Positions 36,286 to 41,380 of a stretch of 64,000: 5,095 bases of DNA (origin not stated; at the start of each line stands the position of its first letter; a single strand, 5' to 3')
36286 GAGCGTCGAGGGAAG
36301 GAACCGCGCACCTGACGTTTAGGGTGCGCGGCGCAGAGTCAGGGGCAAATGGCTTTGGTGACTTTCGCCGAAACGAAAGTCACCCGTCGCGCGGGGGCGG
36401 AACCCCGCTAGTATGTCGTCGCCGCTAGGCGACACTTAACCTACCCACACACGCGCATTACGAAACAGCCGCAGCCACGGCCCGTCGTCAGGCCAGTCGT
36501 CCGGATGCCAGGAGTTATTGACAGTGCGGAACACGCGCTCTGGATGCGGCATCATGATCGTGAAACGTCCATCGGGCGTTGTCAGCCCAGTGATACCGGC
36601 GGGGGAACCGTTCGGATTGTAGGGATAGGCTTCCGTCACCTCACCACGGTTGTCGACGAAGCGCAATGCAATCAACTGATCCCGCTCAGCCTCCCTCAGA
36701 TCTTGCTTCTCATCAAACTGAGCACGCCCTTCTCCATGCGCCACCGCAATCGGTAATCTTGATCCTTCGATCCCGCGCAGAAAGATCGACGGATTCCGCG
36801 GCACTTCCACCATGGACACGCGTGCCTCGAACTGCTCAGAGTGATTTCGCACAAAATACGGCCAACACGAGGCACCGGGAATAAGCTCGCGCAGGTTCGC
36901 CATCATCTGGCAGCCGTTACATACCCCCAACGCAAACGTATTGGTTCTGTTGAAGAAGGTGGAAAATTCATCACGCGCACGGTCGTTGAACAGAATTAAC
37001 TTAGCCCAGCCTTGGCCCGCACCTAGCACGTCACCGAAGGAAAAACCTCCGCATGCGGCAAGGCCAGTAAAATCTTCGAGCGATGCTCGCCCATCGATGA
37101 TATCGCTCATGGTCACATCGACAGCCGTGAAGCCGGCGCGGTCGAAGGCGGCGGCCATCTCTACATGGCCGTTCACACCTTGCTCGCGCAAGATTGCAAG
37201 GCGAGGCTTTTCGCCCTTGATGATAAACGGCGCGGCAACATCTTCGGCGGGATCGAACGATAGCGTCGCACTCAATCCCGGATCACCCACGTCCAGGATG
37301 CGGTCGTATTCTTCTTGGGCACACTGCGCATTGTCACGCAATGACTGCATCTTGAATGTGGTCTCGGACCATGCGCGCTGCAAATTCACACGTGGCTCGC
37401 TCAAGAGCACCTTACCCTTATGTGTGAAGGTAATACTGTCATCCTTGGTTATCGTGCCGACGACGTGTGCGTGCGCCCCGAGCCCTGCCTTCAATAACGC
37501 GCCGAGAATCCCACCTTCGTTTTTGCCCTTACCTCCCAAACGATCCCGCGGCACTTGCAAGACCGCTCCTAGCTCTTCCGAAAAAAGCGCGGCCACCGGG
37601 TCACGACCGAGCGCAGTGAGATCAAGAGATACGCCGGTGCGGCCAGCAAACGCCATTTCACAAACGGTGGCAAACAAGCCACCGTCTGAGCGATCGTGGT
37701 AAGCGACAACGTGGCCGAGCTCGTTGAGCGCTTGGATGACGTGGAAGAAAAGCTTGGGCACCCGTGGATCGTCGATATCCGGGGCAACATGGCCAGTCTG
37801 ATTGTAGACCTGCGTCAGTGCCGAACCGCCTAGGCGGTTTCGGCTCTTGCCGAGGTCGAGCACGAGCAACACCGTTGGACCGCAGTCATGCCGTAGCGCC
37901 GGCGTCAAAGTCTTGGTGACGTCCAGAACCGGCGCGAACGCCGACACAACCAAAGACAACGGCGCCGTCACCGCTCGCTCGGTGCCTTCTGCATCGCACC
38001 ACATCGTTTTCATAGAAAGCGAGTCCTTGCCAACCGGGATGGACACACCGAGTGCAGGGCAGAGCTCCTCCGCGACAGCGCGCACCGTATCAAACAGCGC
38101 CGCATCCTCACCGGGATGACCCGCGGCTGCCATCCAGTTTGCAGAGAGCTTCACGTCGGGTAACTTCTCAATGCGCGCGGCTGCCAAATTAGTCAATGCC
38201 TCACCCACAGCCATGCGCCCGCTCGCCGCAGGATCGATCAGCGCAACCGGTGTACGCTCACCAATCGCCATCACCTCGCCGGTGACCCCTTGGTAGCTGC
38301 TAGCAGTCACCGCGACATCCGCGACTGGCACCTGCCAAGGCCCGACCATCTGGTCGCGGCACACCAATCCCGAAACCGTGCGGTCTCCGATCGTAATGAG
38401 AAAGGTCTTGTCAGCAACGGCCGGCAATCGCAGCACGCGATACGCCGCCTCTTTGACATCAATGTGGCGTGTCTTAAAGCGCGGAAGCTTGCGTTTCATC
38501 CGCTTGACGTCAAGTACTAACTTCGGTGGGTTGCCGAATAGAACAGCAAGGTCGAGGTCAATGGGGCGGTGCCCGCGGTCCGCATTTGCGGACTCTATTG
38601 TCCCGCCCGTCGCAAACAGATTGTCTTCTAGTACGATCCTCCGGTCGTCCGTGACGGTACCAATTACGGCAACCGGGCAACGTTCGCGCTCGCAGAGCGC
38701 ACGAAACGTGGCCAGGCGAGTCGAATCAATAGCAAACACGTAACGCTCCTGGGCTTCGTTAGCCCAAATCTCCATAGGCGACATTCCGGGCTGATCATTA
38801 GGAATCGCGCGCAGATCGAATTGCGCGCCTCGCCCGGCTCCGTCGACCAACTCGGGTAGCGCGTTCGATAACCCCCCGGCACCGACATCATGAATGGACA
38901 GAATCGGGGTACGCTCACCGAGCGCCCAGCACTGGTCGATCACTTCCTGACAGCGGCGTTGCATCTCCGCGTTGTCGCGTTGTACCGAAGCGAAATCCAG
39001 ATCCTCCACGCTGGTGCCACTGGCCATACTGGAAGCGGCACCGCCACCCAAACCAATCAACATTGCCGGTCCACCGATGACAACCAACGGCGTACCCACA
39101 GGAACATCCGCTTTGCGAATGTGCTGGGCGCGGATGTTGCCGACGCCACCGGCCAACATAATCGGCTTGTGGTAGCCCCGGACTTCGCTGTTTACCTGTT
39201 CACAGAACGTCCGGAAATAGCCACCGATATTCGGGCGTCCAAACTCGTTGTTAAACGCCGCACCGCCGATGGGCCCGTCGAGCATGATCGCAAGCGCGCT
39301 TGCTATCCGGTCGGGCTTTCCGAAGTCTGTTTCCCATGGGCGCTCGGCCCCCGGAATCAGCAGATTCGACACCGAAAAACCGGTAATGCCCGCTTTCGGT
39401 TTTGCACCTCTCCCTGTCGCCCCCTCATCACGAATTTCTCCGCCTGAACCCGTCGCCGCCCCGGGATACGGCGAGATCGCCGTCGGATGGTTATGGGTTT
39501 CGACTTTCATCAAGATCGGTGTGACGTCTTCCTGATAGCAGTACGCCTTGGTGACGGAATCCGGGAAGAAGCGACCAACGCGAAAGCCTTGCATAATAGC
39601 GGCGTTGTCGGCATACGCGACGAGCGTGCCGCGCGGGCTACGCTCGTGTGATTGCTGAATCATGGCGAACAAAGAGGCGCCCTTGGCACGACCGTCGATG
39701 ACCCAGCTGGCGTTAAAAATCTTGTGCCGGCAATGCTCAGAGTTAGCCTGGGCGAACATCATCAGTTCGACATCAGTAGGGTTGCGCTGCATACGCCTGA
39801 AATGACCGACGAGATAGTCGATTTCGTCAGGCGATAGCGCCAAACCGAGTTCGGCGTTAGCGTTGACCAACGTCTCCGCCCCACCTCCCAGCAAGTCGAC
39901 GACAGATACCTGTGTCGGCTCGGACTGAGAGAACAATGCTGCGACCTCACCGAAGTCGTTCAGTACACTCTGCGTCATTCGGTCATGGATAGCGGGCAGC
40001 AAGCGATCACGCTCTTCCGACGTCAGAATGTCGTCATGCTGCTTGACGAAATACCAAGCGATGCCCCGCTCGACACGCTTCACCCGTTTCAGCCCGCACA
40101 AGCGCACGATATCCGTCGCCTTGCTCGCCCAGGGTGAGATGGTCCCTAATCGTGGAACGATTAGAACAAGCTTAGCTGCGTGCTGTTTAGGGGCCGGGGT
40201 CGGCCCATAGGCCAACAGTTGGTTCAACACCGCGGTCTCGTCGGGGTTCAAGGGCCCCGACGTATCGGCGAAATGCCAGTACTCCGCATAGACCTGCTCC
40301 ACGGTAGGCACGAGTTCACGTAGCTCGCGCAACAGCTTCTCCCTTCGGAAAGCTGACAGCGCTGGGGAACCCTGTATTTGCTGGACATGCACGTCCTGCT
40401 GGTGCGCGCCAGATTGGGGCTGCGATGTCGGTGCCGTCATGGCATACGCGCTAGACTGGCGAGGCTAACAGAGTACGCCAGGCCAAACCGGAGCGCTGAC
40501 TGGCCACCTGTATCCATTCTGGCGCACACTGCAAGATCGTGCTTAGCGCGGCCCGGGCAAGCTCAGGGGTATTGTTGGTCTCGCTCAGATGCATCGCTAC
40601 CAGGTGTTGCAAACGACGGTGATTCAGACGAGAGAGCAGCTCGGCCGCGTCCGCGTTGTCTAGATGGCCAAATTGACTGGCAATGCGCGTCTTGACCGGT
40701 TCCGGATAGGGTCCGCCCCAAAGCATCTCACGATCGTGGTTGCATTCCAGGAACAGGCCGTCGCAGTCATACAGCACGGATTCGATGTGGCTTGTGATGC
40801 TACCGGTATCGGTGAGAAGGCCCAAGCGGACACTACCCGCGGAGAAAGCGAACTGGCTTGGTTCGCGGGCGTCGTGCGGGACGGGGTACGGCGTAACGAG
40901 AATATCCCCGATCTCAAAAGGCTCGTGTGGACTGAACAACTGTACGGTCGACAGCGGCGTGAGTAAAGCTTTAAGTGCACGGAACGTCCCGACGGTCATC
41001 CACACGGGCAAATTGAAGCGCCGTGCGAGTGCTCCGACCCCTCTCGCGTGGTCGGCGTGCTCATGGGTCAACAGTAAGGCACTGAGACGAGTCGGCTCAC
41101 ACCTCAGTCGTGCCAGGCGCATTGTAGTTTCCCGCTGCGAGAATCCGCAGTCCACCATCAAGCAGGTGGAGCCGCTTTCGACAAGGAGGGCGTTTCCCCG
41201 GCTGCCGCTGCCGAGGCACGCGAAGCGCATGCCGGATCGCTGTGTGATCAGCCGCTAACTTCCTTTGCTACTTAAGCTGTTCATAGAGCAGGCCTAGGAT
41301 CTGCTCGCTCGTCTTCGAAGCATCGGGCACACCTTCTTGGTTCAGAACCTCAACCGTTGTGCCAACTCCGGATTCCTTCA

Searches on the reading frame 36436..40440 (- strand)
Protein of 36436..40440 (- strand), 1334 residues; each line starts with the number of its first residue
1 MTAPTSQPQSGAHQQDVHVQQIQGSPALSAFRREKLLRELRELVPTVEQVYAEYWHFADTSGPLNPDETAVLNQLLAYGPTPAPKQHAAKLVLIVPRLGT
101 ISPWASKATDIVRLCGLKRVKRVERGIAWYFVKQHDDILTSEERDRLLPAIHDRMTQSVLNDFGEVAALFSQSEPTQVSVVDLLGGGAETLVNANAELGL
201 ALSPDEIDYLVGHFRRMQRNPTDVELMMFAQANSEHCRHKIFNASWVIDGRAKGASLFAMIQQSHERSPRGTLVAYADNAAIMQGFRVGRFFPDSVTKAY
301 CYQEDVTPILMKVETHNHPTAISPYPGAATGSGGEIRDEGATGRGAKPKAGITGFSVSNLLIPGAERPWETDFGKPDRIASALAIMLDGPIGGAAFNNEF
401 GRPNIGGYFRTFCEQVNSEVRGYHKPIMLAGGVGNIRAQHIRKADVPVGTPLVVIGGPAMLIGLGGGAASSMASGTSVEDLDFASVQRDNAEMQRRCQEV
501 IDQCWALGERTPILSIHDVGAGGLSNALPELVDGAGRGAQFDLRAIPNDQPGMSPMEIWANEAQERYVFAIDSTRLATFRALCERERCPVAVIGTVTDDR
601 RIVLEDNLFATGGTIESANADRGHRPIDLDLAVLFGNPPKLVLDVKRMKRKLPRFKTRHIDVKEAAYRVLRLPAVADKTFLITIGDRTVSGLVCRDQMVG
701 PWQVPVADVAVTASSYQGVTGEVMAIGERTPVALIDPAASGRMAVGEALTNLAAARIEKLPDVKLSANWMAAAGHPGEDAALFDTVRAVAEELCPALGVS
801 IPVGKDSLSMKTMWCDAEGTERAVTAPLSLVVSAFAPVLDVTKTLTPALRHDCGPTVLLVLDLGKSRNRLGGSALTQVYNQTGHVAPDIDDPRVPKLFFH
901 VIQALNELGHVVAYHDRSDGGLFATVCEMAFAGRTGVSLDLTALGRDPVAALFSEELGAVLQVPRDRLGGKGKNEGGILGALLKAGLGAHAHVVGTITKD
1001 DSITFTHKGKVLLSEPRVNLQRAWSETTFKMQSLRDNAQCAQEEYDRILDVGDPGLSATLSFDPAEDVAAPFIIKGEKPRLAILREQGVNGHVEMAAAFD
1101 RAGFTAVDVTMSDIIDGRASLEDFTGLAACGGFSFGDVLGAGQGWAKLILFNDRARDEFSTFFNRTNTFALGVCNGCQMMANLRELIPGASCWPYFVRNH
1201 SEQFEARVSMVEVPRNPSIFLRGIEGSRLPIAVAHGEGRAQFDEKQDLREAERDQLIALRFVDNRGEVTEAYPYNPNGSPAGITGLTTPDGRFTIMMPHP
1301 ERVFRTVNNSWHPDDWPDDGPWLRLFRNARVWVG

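Call 73: search_protein_families(library=pfam, proteins=[window:36436-40440:-], max_evalue=0.00001)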
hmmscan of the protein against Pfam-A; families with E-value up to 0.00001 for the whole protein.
window:36436-40440:- (1334 aa): 5 families
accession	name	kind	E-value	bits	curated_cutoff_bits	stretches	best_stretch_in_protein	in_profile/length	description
PF13507.12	GATase_5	-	1.3e-107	359.1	27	1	1078-1333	1-260/260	CobB/CobQ-like glutamine amidotransferase domain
PF22689.1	FGAR-AT_PurM_N-like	-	2.7e-82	274.7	27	1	677-837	1-160/160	FGAR-AT PurM_N-like domain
PF02769.27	AIRS_C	-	5.2e-48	163.6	23.1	2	448-605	2-154/156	AIR synthase related protein, C-terminal domain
PF18076.6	FGAR-AT_N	-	3.4e-38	130.6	26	1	53-170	1-115/115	Formylglycinamide ribonucleotide amidotransferase N-terminal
PF18072.6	FGAR-AT_linker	-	5.1e-23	81.8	26.6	1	192-240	2-50/50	Formylglycinamide ribonucleotide amidotransferase linker domain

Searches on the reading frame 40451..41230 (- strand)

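Call 73: search_protein_families(library=pfam, proteins=[window:40451-41230:-], max_evalue=0.00001)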
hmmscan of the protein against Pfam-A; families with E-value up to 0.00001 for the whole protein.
window:40451-41230:- (259 aa): 2 families
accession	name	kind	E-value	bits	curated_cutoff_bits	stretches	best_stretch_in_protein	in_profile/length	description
PF12706.13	Lactamase_B_2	-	3.9e-22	79.3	27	1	24-207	3-195/200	Beta-lactamase superfamily domain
PF00753.33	Lactamase_B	-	2e-17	64.3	22.7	1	11-142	5-128/196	Metallo-beta-lactamase superfamily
